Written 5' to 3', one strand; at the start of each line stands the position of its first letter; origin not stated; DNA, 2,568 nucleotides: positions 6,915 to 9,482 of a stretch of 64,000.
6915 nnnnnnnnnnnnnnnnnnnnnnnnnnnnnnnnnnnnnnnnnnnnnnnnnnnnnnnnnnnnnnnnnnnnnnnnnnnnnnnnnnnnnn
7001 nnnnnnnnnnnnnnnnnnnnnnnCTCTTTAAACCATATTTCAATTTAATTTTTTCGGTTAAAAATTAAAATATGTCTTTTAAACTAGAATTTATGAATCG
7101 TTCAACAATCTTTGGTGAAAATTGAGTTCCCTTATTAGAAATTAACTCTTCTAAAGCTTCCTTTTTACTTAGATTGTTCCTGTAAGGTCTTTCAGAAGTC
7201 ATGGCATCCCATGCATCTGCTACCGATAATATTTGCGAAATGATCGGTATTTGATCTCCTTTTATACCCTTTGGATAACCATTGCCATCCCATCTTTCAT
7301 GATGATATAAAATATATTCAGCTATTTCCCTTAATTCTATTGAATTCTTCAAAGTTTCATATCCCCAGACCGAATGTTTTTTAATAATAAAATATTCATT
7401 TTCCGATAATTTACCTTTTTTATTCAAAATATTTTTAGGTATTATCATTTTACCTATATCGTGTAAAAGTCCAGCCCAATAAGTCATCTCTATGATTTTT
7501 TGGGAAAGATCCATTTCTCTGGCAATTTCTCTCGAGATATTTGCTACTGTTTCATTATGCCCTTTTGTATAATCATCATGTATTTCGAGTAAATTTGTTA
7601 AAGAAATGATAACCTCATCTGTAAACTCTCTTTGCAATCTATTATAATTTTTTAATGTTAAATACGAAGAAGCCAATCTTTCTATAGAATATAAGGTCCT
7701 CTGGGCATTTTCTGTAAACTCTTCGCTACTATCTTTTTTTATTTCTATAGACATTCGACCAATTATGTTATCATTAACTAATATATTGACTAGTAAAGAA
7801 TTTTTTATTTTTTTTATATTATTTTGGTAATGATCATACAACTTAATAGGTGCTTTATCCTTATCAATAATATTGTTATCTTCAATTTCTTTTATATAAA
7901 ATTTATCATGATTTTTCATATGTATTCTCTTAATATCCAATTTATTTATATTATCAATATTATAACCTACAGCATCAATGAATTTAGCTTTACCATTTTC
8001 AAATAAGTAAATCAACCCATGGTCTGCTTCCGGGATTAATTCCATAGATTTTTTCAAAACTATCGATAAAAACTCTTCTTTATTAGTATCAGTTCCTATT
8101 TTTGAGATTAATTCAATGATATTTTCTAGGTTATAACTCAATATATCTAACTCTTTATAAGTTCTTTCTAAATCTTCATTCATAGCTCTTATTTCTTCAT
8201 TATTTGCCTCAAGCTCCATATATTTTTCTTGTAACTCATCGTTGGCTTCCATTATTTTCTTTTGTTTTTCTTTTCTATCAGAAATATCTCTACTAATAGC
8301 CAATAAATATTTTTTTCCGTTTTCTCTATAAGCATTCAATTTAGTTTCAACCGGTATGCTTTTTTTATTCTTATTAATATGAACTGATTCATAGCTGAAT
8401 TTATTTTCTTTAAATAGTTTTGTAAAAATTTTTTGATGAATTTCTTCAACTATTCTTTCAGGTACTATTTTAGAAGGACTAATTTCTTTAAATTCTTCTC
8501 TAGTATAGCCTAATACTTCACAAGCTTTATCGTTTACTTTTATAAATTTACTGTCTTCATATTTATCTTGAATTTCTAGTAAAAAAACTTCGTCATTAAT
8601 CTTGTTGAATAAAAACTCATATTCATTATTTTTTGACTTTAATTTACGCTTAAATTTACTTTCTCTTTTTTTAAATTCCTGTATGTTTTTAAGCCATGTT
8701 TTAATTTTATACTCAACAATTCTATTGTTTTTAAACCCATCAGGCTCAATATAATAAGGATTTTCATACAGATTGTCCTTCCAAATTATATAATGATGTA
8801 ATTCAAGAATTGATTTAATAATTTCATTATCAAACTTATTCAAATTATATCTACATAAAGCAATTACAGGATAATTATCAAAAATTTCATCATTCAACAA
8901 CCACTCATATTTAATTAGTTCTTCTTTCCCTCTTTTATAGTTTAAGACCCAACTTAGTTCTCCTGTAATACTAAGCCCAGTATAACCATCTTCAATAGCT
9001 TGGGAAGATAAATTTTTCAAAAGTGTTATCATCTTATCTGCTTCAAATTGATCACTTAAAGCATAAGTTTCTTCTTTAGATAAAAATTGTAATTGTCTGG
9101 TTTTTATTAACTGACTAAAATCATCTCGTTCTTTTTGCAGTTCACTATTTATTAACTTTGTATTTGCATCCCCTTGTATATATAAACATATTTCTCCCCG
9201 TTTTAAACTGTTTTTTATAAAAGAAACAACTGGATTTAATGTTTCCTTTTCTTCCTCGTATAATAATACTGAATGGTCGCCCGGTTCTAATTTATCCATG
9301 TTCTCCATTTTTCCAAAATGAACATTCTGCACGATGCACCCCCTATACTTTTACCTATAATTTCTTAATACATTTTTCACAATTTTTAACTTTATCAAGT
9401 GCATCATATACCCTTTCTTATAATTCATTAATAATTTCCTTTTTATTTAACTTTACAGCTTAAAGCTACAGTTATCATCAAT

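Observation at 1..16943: Dense c-di-GMP island wrapped around a minimal che module, with potential feedback wiring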

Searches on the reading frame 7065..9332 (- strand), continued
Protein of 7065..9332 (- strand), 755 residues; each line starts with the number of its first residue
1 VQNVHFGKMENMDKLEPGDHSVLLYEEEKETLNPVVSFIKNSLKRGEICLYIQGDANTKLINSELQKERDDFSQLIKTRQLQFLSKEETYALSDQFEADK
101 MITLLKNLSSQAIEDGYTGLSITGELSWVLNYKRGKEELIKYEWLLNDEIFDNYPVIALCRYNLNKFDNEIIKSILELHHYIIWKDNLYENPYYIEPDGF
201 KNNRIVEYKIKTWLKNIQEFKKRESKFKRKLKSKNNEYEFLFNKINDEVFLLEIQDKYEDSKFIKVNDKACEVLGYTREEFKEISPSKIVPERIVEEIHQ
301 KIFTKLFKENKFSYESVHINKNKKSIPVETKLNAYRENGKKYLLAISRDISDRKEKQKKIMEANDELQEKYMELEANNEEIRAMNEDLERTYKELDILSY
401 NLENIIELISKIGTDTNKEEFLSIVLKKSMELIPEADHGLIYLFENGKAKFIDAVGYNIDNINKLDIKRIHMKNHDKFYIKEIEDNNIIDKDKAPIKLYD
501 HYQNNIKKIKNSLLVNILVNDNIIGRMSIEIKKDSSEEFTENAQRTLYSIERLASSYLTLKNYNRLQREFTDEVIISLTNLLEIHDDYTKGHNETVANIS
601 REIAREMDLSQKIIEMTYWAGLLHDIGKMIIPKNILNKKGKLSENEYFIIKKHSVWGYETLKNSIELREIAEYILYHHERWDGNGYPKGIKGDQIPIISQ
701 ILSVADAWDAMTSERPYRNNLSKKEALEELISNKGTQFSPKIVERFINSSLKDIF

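Call 46: find_encoding_contigs(protein=P0010, flank=10000, max_places=1)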
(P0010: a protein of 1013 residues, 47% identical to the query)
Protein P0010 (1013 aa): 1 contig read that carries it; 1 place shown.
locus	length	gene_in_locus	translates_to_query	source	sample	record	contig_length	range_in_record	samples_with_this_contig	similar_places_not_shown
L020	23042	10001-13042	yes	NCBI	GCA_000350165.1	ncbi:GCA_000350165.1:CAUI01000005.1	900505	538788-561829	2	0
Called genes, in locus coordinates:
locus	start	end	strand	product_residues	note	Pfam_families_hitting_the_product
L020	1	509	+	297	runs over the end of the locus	PF00781:DAGK_cat, PF19279:YegS_C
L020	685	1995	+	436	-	PF01547:SBP_bac_1, PF13416:SBP_bac_8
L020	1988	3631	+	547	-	PF02638:GHL10, PF13200:DUF4015 (weak)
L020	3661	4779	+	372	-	PF02163:Peptidase_M50, PF00571:CBS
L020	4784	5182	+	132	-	PF09945:DUF2177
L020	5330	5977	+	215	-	-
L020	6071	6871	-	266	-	-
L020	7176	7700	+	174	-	-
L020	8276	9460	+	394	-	PF06160:EzrA (weak), PF00672:HAMP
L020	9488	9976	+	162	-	-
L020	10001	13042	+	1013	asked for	PF14417:MEDS, PF00989:PAS, PF13188:PAS_8 (weak), PF13426:PAS_9, PF01966:HD, PF13487:HD_5, PF08448:PAS_4, PF13426:PAS_9, +5 more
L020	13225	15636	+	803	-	PF00072:Response_reg, PF13185:GAF_2, PF00989:PAS, PF13426:PAS_9, PF00989:PAS, PF08448:PAS_4, PF13188:PAS_8, PF13426:PAS_9, +6 more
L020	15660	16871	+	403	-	PF04143:Sulf_transp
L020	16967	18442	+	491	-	PF12801:Fer4_5, PF13237:Fer4_10 (weak), PF12838:Fer4_7 (weak), PF13187:Fer4_9 (weak), PF00037:Fer4 (weak), PF00970:FAD_binding_6, PF08030:NAD_binding_6 (weak), PF00175:NAD_binding_1, +5 more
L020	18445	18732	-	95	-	PF01312:Bac_export_2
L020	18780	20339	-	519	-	PF02120:Flg_hook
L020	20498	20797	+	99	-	-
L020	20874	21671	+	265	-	PF01987:AIM24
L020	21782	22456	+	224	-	-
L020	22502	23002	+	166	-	PF04186:FxsA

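Call 47: find_encoding_contigs(protein=P0026, flank=10000, max_places=1)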
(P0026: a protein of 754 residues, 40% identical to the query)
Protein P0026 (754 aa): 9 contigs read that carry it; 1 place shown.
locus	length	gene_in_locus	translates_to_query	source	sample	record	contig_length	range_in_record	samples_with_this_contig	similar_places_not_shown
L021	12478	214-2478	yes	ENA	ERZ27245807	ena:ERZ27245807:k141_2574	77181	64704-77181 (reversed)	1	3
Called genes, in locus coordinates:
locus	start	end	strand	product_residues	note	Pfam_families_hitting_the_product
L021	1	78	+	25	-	?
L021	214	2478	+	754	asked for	PF14417:MEDS, PF13426:PAS_9 (weak), PF08668:HDOD (faint), PF13487:HD_5, PF01966:HD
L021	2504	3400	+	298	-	PF00989:PAS, PF08448:PAS_4, PF13596:PAS_10 (faint), PF13426:PAS_9, PF00990:GGDEF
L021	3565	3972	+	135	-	-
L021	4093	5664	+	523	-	-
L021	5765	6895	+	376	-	PF02895:H-kinase_dim, PF02518:HATPase_c (faint), PF01584:CheW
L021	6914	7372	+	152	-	PF01584:CheW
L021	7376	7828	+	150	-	PF01584:CheW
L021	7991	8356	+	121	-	PF24963:DUF7768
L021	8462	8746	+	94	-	PF01584:CheW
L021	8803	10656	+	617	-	PF10114:PocR, PF01966:HD, PF13487:HD_5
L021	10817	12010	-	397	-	PF05598:DUF772, PF13701:DDE_Tnp_1_4 (faint), PF01609:DDE_Tnp_1, PF13751:DDE_Tnp_1_6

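Call 61: search_protein_families(library=pfam, proteins=[L019:7058-9133:-, L019:5831-6964:-, L019:12148-15297:+, L021:4093-5664:+, L021:3565-3972:+, L021:5765-6895:+, L020:8276-9460:+, L020:9488-9976:+], max_evalue=0.001)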
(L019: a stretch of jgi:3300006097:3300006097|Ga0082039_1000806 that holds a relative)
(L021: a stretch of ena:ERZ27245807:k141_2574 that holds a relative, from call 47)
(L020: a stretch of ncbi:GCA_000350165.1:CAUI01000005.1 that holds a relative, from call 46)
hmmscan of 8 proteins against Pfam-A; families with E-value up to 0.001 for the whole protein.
L019:7058-9133:- (691 aa): 4 families
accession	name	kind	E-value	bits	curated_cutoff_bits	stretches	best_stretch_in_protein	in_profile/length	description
PF00015.26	MCPsignal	-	1e-41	143.1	34.6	1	462-643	4-171/172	Methyl-accepting chemotaxis protein (MCP) signalling domain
PF00672.30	HAMP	-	8.7e-12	45.6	25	1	330-383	1-53/53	HAMP domain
PF16591.11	HBM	-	0.00028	20.8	29.8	1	45-159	13-127/254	Helical bimodular sensor domain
PF04108.17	ATG17_like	-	0.00079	19.4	43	1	545-690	117-271/355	Autophagy protein ATG17-like domain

L019:5831-6964:- (377 aa): 2 families
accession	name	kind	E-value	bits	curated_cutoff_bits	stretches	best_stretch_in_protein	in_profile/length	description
PF01584.24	CheW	-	8.2e-26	90.7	23.5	1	247-376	1-133/138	CheW-like domain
PF02895.20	H-kinase_dim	-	9.6e-08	32.8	23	1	15-67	7-68/68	Signal transducing histidine kinase, homodimeric domain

L019:12148-15297:+ (1049 aa): 9 families
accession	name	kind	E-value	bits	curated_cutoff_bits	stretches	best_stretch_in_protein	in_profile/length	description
PF13426.13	PAS_9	-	2.3e-43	147.1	27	3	404-500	1-102/103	PAS domain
PF00990.26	GGDEF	-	8.1e-41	139.9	23.8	1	893-1044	2-160/161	Diguanylate cyclase, GGDEF domain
PF08447.18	PAS_3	-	2e-38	131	25.6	3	787-875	3-89/89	PAS fold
PF08448.16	PAS_4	-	8.2e-37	126.3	23.1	3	521-629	2-108/110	PAS fold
PF00989.32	PAS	-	3.6e-32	111.1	22.6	2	396-487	3-96/113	PAS fold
PF00072.30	Response_reg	-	4.4e-30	104.5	30.2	1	7-118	1-110/111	Response regulator receiver domain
PF13188.13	PAS_8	-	2.1e-20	72.3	21.8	2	394-451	1-58/65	PAS domain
PF24820.1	Diguanyl_cycl_sensor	-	1.3e-08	35.1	28.1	0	648-747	3-109/109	Diguanylate cyclase-like sensor domain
PF14598.12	PAS_11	-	3.1e-07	30.8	25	1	808-876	35-102/109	PAS domain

L021:4093-5664:+ (523 aa): 5 families
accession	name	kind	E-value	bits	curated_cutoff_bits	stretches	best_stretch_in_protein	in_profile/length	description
PF00015.26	MCPsignal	-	1.1e-40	139.8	34.6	1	323-475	19-171/172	Methyl-accepting chemotaxis protein (MCP) signalling domain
PF00672.30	HAMP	-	1.2e-10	42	25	1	162-214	1-52/53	HAMP domain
PF11887.13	Mce4_CUP1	-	0.00024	21.2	32.6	0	203-357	19-162/222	Cholesterol uptake porter CUP1 of Mce4, putative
PF04108.17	ATG17_like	-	0.0006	19.8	43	0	378-521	118-270/355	Autophagy protein ATG17-like domain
PF19353.4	DUF5930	-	0.00071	19.2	27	0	195-304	124-233/320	Family of unknown function (DUF5930)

L021:3565-3972:+ (135 aa): 0 families

L021:5765-6895:+ (376 aa): 3 families
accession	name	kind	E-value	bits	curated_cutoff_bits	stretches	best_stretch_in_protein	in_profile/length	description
PF01584.24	CheW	-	5.1e-27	94.6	23.5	1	248-375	2-133/138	CheW-like domain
PF02895.20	H-kinase_dim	-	1.2e-09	38.9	23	1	8-60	7-68/68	Signal transducing histidine kinase, homodimeric domain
PF02518.31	HATPase_c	-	3.1e-06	28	26.4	1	104-242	4-110/111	Histidine kinase-, DNA gyrase B-, and HSP90-like ATPase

L020:8276-9460:+ (394 aa): 6 families
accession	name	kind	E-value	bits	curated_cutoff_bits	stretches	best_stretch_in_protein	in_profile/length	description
PF00672.30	HAMP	-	1.6e-14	54.4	25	1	205-257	1-52/53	HAMP domain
PF06160.17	EzrA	-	1.7e-06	27.1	39.6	1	190-360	3-168/557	Septation ring formation regulator, EzrA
PF00015.26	MCPsignal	-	5.4e-05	23.6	34.6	0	217-292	94-169/172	Methyl-accepting chemotaxis protein (MCP) signalling domain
PF06785.16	UPF0242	-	0.00016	22.2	33.5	1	194-348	45-184/194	Uncharacterised protein family (UPF0242) N-terminus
PF04136.21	COG3_N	-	0.00016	22.1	27.9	0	321-387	4-70/147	Conserved oligomeric Golgi complex subunit 3, N-terminal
PF25547.1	WXG100_2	-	0.00054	20.4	27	0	240-323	29-112/150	WXG100 like domain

L020:9488-9976:+ (162 aa): 2 families
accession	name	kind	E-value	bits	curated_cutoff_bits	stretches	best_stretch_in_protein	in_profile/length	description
PF00015.26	MCPsignal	-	1.7e-24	87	34.6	1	1-114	58-171/172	Methyl-accepting chemotaxis protein (MCP) signalling domain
PF04108.17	ATG17_like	-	6e-05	23.1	43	1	16-160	117-270/355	Autophagy protein ATG17-like domain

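Call 81: find_encoding_contigs(protein=P0017, flank=8000, max_places=1)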
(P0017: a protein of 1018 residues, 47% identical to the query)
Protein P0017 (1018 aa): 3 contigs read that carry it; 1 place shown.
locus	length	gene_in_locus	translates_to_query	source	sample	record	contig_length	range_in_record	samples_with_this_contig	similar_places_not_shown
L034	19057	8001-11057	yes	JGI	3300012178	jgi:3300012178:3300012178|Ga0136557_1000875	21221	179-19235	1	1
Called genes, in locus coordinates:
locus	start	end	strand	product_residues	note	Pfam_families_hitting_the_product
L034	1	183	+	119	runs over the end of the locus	?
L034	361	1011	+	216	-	-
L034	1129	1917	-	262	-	-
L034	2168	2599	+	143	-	PF01814:Hemerythrin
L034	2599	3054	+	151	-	PF13690:CheX, PF04509:CheC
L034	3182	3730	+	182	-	-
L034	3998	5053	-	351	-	PF13487:HD_5, PF01966:HD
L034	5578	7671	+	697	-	PF00672:HAMP, PF00015:MCPsignal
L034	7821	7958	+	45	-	-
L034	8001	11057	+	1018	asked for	PF14417:MEDS, PF00989:PAS, PF13426:PAS_9, PF13487:HD_5, PF01966:HD, PF00989:PAS (weak), PF08448:PAS_4, PF13426:PAS_9, +4 more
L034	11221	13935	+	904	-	PF08447:PAS_3 (faint), PF00990:GGDEF, PF17853:GGDEF_2 (weak), PF13487:HD_5, PF01966:HD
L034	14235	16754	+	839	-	PF00989:PAS (weak), PF13426:PAS_9 (weak), PF08448:PAS_4 (weak), PF13426:PAS_9 (weak), PF13426:PAS_9, PF00990:GGDEF, PF01966:HD, PF13487:HD_5, +3 more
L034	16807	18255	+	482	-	PF03796:DnaB_C (faint), PF06745:ATPase, PF13191:AAA_16 (faint), PF13481:AAA_25 (faint), PF13173:AAA_14 (faint), PF13401:AAA_22 (faint), PF20720:nSTAND3 (faint), PF06745:ATPase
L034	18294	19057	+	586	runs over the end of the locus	PF13188:PAS_8 (weak), PF13426:PAS_9 (weak), PF00990:GGDEF, PF17853:GGDEF_2 (weak), PF13487:HD_5, PF01966:HD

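Call 82: find_encoding_contigs(protein=P0032, flank=8000, max_places=1)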
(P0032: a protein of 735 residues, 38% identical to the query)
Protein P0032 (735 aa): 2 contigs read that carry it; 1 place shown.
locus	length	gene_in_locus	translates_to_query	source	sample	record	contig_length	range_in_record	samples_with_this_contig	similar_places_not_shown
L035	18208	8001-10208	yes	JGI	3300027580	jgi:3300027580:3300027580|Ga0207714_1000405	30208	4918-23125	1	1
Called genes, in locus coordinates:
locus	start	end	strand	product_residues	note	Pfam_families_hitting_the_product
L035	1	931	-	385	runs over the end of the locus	PF00465:Fe-ADH, PF13685:Fe-ADH_2, PF25137:ADH_Fe_C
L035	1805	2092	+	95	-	PF04232:SpoVS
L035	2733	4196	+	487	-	PF00154:RecA_N (faint), PF06745:ATPase, PF13191:AAA_16 (faint), PF13481:AAA_25 (faint), PF01637:ATPase_2 (faint), PF07088:GvpD_P-loop (weak), PF03796:DnaB_C (weak), PF06745:ATPase, +6 more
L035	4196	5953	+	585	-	PF13426:PAS_9 (weak), PF00990:GGDEF, PF13487:HD_5, PF01966:HD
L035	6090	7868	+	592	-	PF17159:MASE3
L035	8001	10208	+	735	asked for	PF14417:MEDS, PF13426:PAS_9 (weak), PF13487:HD_5, PF01966:HD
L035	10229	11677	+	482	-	PF00154:RecA_N (faint), PF01695:IstB_IS21 (faint), PF04851:ResIII (faint), PF06745:ATPase, PF08423:Rad51 (faint), PF13245:AAA_19 (faint), PF03796:DnaB_C (weak), PF06745:ATPase, +10 more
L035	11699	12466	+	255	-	PF13426:PAS_9, PF08447:PAS_3 (weak)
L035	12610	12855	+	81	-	PF04014:MazE_antitoxin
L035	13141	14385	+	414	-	PF07690:MFS_1, PF13347:MFS_2, PF12832:MFS_1_like (weak), PF07690:MFS_1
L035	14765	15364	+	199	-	PF04286:DUF445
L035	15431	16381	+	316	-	PF01522:Polysacc_deac_1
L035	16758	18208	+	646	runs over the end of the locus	PF02824:TGS, PF07973:tRNA_SAD, PF00587:tRNA-synt_2b, PF03129:HGTP_anticodon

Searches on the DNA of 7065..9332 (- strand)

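Call 40: search_rna_families(sources=[L014, L016, L017], threshold=gathering, show_alignments=2)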
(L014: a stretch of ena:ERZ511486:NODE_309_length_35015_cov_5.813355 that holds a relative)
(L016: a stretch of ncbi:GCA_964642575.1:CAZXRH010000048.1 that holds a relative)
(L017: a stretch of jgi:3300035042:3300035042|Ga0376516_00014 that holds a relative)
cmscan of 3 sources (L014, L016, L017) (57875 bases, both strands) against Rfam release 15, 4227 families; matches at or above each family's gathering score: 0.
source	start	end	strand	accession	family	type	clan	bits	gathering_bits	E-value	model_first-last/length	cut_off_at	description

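Call 42: search_rna_families(source=L014, start=1200, end=3600, threshold=evalue, max_evalue=1)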
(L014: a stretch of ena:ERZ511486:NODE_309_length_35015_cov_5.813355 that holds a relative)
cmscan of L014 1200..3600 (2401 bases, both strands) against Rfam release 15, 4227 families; matches with E-value up to 1: 1.
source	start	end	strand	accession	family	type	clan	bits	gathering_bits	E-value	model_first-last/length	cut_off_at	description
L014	2986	3035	+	RF01388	isrD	Gene; sRNA;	-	20.2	37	0.69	1-51/51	no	isrD Hfq binding RNA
